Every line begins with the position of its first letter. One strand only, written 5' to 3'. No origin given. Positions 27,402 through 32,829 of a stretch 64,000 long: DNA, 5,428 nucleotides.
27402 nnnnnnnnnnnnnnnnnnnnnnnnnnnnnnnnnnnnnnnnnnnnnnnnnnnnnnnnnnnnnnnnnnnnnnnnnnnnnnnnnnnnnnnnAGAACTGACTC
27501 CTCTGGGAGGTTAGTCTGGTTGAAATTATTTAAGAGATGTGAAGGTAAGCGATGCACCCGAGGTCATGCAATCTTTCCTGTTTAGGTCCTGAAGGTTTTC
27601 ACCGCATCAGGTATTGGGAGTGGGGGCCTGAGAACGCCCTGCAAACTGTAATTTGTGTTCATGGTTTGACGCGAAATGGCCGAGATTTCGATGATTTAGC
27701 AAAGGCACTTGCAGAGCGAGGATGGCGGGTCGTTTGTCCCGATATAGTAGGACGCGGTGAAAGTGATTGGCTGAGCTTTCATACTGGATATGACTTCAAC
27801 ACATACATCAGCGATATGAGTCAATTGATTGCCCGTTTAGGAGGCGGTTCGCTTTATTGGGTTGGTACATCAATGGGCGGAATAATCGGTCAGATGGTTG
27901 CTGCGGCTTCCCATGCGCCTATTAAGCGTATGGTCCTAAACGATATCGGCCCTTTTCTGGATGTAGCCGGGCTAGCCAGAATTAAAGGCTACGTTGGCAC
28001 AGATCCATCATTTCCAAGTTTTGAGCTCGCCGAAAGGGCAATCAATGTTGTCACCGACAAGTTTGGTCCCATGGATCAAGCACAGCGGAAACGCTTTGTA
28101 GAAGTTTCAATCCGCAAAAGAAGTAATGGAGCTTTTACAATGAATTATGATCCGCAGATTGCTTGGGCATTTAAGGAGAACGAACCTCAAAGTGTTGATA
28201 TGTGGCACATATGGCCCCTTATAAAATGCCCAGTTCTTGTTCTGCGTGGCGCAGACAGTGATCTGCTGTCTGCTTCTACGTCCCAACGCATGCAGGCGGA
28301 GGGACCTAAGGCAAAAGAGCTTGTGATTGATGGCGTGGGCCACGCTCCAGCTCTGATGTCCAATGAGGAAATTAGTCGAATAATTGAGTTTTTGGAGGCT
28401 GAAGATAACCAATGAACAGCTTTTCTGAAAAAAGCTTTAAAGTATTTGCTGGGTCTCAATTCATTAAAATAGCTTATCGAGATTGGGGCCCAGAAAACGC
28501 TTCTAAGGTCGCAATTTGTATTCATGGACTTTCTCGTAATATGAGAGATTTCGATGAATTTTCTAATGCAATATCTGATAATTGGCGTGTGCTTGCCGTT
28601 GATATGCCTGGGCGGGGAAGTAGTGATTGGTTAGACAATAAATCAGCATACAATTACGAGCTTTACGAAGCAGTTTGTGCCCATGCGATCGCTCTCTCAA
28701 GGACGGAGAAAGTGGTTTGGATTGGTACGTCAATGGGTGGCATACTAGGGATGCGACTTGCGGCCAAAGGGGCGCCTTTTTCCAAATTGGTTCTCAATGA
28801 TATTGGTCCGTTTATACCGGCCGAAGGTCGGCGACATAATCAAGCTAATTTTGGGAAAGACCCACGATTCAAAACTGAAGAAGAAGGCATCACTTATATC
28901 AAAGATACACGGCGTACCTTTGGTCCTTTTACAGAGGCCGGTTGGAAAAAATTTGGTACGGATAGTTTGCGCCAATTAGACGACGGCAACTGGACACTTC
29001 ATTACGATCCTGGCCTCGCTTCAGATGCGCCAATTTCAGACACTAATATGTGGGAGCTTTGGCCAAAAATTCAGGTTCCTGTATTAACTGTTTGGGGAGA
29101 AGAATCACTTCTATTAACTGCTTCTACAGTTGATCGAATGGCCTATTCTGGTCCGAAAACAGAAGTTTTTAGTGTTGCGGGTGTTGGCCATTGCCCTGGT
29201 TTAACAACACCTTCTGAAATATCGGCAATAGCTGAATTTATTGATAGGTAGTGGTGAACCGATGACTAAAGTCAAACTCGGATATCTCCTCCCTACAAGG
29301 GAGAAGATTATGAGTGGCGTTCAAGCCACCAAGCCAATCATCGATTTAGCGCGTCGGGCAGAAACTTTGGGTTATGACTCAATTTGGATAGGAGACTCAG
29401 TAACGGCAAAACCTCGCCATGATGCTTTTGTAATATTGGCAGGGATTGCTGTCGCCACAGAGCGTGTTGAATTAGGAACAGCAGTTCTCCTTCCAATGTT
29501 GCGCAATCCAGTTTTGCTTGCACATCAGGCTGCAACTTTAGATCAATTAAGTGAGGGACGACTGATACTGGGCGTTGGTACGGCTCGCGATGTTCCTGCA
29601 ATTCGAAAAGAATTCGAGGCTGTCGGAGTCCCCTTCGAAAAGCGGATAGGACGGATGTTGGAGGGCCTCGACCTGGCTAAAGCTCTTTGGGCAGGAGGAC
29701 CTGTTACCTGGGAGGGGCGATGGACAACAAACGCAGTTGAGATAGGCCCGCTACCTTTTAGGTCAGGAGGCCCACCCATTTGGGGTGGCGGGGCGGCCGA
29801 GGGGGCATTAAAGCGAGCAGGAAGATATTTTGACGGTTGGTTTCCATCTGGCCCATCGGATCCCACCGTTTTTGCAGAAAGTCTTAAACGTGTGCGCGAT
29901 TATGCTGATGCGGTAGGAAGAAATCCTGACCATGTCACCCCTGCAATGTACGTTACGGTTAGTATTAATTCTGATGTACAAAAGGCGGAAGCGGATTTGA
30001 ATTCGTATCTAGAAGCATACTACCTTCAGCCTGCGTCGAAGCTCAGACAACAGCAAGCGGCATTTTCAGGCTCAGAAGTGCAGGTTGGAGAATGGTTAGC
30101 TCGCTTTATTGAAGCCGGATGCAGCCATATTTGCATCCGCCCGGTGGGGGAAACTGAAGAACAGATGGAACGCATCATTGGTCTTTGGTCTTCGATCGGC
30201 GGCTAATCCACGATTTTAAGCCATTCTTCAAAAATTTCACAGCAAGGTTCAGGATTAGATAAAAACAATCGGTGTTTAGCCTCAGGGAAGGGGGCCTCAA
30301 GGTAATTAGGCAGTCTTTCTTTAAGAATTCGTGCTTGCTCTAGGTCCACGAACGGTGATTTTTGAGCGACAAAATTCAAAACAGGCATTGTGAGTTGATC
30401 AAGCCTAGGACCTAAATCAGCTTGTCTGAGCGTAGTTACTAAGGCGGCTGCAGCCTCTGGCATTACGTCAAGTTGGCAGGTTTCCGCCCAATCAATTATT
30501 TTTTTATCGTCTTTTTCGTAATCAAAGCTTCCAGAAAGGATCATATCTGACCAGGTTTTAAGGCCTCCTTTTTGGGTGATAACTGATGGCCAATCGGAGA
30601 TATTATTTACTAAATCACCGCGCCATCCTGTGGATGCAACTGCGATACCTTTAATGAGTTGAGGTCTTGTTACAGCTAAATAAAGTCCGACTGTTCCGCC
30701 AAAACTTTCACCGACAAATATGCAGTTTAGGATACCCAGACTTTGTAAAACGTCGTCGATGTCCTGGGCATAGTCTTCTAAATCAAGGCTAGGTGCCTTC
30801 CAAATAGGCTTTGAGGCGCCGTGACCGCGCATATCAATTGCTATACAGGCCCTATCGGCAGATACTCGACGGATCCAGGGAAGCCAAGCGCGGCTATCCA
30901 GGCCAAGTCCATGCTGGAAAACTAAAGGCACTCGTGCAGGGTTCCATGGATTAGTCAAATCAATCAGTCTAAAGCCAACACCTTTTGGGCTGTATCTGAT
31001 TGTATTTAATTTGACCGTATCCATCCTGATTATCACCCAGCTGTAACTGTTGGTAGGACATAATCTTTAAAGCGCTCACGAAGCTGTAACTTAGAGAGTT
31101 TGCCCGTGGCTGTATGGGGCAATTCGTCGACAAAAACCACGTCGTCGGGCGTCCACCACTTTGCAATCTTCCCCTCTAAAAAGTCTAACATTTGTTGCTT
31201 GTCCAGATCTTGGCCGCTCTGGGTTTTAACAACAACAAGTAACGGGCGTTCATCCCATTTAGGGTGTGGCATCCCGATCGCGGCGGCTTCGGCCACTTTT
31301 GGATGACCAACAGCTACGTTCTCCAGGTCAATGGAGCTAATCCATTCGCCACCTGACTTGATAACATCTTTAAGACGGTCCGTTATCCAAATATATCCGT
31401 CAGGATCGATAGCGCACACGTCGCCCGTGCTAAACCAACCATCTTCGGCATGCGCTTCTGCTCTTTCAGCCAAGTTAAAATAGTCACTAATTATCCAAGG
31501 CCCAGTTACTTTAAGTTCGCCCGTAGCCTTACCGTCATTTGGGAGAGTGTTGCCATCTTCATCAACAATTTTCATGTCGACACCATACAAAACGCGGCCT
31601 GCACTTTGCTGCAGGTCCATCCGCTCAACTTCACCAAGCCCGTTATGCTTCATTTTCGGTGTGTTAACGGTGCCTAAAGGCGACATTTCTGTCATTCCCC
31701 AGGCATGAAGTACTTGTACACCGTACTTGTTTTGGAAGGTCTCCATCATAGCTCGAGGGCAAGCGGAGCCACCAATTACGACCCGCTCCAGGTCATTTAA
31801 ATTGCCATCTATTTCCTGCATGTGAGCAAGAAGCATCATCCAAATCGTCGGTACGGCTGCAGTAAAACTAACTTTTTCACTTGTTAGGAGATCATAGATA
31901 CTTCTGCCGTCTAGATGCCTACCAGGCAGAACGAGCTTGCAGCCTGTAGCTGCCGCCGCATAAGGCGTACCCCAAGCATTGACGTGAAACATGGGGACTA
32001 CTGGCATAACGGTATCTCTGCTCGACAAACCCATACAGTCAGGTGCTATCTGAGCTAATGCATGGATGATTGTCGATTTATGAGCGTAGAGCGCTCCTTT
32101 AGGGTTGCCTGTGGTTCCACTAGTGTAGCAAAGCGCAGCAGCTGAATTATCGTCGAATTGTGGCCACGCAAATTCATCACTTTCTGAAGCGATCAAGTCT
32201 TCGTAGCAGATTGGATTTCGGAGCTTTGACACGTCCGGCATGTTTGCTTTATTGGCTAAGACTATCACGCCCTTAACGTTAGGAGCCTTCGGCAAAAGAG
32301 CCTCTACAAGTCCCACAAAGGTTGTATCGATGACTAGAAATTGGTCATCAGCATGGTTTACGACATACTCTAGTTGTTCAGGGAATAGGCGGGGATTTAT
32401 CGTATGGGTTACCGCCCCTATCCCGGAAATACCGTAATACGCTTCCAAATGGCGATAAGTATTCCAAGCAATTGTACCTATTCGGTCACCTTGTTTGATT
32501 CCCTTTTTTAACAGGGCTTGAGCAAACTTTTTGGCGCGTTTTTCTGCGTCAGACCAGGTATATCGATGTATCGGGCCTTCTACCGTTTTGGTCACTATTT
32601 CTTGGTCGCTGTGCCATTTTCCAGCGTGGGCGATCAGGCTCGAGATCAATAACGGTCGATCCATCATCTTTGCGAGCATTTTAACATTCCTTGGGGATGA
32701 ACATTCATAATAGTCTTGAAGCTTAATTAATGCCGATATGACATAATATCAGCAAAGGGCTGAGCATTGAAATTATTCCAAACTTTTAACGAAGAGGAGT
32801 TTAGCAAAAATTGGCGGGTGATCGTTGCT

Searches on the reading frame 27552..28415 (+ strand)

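Call 7: search_protein_families(library=pfam, proteins=[window:27552-28415:+])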
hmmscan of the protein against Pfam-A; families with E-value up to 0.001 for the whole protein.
window:27552-28415:+ (287 aa): 3 families
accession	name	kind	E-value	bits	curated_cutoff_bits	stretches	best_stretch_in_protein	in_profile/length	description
PF00561.26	Abhydrolase_1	-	3.3e-22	79.8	25.8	1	32-265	2-239/245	alpha/beta hydrolase fold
PF12697.13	Abhydrolase_6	-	5.9e-19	70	26.3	1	33-273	1-213/217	Alpha/beta hydrolase family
PF12146.15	Hydrolase_4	-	3.4e-16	59.7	27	1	30-256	4-223/239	Serine aminopeptidase, S33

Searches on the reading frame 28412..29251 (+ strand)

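Call 7: search_protein_families(library=pfam, proteins=[window:28412-29251:+])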
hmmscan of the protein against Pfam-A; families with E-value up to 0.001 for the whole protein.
window:28412-29251:+ (279 aa): 3 families
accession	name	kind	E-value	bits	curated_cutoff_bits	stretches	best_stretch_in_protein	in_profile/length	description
PF12697.13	Abhydrolase_6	-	3.4e-18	67.5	26.3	1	35-270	2-214/217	Alpha/beta hydrolase family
PF00561.26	Abhydrolase_1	-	3.8e-12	46.8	25.8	1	35-134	4-111/245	alpha/beta hydrolase fold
PF12146.15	Hydrolase_4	-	4e-07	30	27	1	31-128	4-106/239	Serine aminopeptidase, S33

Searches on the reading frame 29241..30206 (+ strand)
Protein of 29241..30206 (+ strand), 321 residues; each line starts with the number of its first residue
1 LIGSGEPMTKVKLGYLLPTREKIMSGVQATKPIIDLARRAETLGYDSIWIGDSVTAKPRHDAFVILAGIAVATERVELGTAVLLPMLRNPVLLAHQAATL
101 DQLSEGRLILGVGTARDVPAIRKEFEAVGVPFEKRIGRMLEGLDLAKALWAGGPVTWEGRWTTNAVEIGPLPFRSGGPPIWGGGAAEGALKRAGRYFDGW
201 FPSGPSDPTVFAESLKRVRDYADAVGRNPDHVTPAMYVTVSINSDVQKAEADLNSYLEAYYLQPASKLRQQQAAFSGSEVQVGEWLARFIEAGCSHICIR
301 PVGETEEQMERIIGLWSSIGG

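Call 21: search_protein_families(library=ncbifam, proteins=[window:29241-30206:+])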
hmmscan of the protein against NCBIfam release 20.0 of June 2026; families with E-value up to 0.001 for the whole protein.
window:29241-30206:+ (321 aa): 33 families (the best 25 are shown)
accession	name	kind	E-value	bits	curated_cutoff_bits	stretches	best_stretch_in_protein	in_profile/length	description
TIGR03619.1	F420_Rv2161c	subfamily_domain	1.7e-49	168.7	166.9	1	36-258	3-237/247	TIGR03619 family F420-dependent LLM class oxidoreductase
TIGR03560.1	F420_Rv1855c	subfamily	1.8e-33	116.2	231.4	1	29-233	11-223/227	TIGR03560 family F420-dependent LLM class oxidoreductase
NF002619.0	PRK02271.1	equivalog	3.3e-30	105.5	276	1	30-251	13-224/329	5,10-methylenetetrahydromethanopterin reductase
TIGR03555.1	F420_mer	equivalog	4.5e-26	92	348.7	1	31-250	12-222/325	5,10-methylenetetrahydromethanopterin reductase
TIGR03621.1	F420_MSMEG_2516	subfamily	4.7e-26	91.6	213.15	1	27-198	10-171/295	TIGR03621 family F420-dependent LLM class oxidoreductase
TIGR04024.1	F420_NP1902A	hypoth_equivalog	8.9e-26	90.4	345.4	1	27-277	11-251/330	TIGR04024 family LLM class F420-dependent oxidoreductase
TIGR03571.1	lucif_BA3436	subfamily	1.1e-25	90.5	303.9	1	10-238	10-239/304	TIGR03571 family LLM class oxidoreductase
TIGR03854.1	F420_MSMEG_3544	hypoth_equivalog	2.4e-25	89.5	295.6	1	35-306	17-273/290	TIGR03854 family LLM class F420-dependent oxidoreductase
TIGR03564.1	F420_MSMEG_4879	subfamily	4.8e-25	88.7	234.25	1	33-297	1-263/265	TIGR03564 family F420-dependent LLM class oxidoreductase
TIGR03857.1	F420_MSMEG_2249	hypoth_equivalog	1.1e-23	84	218.4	1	29-256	12-228/329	TIGR03857 family LLM class F420-dependent oxidoreductase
TIGR03617.1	F420_MSMEG_2256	subfamily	7.9e-20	71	278.15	1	37-253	1-219/318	TIGR03617 family F420-dependent LLM class oxidoreductase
TIGR03559.1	F420_Rv3520c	subfamily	1.1e-19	70.7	335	1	31-163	13-138/325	LLM class F420-dependent oxidoreductase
TIGR04021.1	LLM_DMSO2_sfnG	equivalog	2.3e-19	70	382.95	1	35-259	32-255/350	dimethylsulfone monooxygenase SfnG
TIGR03554.1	F420_G6P_DH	equivalog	8.1e-19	67.8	420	1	29-250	14-241/331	glucose-6-phosphate dehydrogenase (coenzyme-F420)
TIGR03565.1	alk_sulf_monoox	equivalog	7.4e-18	64.7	518.2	1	34-259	30-249/346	FMNH2-dependent alkanesulfonate monooxygenase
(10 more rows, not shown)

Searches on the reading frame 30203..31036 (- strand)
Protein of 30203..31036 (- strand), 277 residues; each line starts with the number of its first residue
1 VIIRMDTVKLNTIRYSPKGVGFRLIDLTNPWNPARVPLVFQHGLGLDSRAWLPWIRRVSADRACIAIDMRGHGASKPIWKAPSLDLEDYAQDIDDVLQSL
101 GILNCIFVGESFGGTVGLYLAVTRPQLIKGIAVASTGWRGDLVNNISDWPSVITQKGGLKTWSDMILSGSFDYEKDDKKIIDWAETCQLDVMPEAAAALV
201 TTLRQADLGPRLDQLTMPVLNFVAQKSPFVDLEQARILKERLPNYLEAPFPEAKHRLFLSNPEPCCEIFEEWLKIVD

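Call 21: search_protein_families(library=ncbifam, proteins=[window:30203-31036:-])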
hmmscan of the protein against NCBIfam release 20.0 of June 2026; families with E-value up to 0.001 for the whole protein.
window:30203-31036:- (277 aa): 26 families (the best 25 are shown)
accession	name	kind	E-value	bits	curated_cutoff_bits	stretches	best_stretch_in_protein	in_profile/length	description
TIGR02427.1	protocat_pcaD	equivalog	6.5e-25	88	255.85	1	35-273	13-250/251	3-oxoadipate enol-lactonase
NF051488.1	bifunc_PcaDC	exception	1.2e-24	87.1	390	1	35-273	12-250/375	bifunctional 3-oxoadipate enol-lactonase/4-carboxymuconolactone decarboxylase PcaDC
NF051487.1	bifunc_PcaCD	exception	4.6e-20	72.1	430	1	34-273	171-411/413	bifunctional 4-carboxymuconolactone decarboxylase/3-oxoadipate enol-lactonase PcaCD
TIGR03695.1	menH_SHCHC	equivalog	1.1e-17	64.4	208.55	1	37-136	4-104/252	2-succinyl-6-hydroxy-2,4-cyclohexadiene-1-carboxylate synthase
NF011457.0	PRK14875.1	equivalog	1.1e-17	64.1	307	1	34-144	131-239/372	acetoin dehydrogenase dihydrolipoyllysine-residue acetyltransferase subunit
TIGR01738.1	bioH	equivalog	1.2e-15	57.8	206.95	2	37-137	6-100/245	pimeloyl-ACP methyl ester esterase BioH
TIGR03611.1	RutD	equivalog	1.5e-15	57.3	238.5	1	37-138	15-114/258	pyrimidine utilization protein D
NF050089.1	i_nPHAscl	equivalog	9e-14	51.2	300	1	38-143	21-125/288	intracellular short-chain-length polyhydroxyalkanoate depolymerase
NF002938.0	PRK03592.1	equivalog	2.6e-12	46.7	241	1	37-139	32-132/298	haloalkane dehalogenase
NF008340.0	PRK11126.1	equivalog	1.4e-10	40.9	261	1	34-131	13-107/255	2-succinyl-6-hydroxy-2,4-cyclohexadiene-1-carboxylate synthase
NF007954.0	PRK10673.1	equivalog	1.4e-09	37.6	399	1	35-131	16-109/255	esterase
NF058673.1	LipAdnlyCyLipJMY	equivalog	1.4e-08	33.9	800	1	54-244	54-253/449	bifunctional lipase/adenylate cyclase LipJ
NF058580.1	lipase_V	equivalog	6.3e-07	29.3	300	1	37-122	27-109/230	EstV family lipase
NF004514.1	PRK05855.1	equivalog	3.3e-06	25.9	455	1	32-132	19-119/578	SDR family oxidoreductase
TIGR03056.1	bchO_mg_che_rel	equivalog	3.5e-06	26.2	172.55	1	38-134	31-129/278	alpha/beta fold hydrolase BchO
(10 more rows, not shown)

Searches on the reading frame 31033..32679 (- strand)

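Call 21: search_protein_families(library=ncbifam, proteins=[window:31033-32679:-])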
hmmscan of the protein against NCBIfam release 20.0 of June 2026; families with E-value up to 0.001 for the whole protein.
window:31033-32679:- (548 aa): 106 families (the best 25 are shown)
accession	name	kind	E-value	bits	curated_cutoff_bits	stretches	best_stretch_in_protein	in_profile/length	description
NF005426.0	PRK07008.1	equivalog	5.8e-261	866.8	822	1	1-545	5-543/545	3-(methylthio)propionyl-CoA ligase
NF004674.0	PRK06018.1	subfamily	2.1e-240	799.1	766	1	2-545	2-542/544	long-chain-fatty-acid--CoA ligase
NF004837.0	PRK06187.1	subfamily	2.1e-178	593.9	476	1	4-539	2-524/531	long-chain-fatty-acid--CoA ligase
NF004143.0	PRK05620.1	equivalog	4e-121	405.2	852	1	1-539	1-557/576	long-chain fatty-acid--CoA ligase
NF006020.0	PRK08162.1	subfamily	2.4e-105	352.9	677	1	38-539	43-540/545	acyl-CoA synthetase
NF006182.0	PRK08316.1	subfamily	1.8e-91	307.2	663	1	38-540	35-520/523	fatty acyl-CoA synthetase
NF009233.0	PRK12583.1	subfamily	3.1e-78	263.6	832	1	23-536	31-549/558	fatty acid CoA ligase family protein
NF005857.1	PRK07786.1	exception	4.6e-77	259.7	733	1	39-537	34-512/513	fatty-acid--CoA ligase FadD5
NF005676.0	PRK07470.1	equivalog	1.4e-73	248.3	774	1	9-538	19-530/544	acyl-CoA synthetase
NF004808.0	PRK06155.1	equivalog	8.8e-73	245.4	722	1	38-536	45-521/542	ATP-dependent acyl-CoA ligase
NF002966.0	PRK03640.1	equivalog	4.5e-71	239.9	556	1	38-537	26-480/483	o-succinylbenzoate--CoA ligase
NF005307.0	PRK06839.1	equivalog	9.3e-71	238.9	748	1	39-539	27-495/496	o-succinylbenzoate--CoA ligase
NF005702.0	PRK07514.1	subfamily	4.6e-70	236.4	558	1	28-540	20-503/506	malonyl-CoA synthase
NF005801.1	PRK07656.1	equivalog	1.2e-69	235.3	657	1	13-534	4-500/500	FadD3 family acyl-CoA ligase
NF052269.1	Staph_lig_FadD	equivalog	1.8e-69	234.4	650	1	38-539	26-495/499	long-chain-fatty-acid--CoA ligase FadD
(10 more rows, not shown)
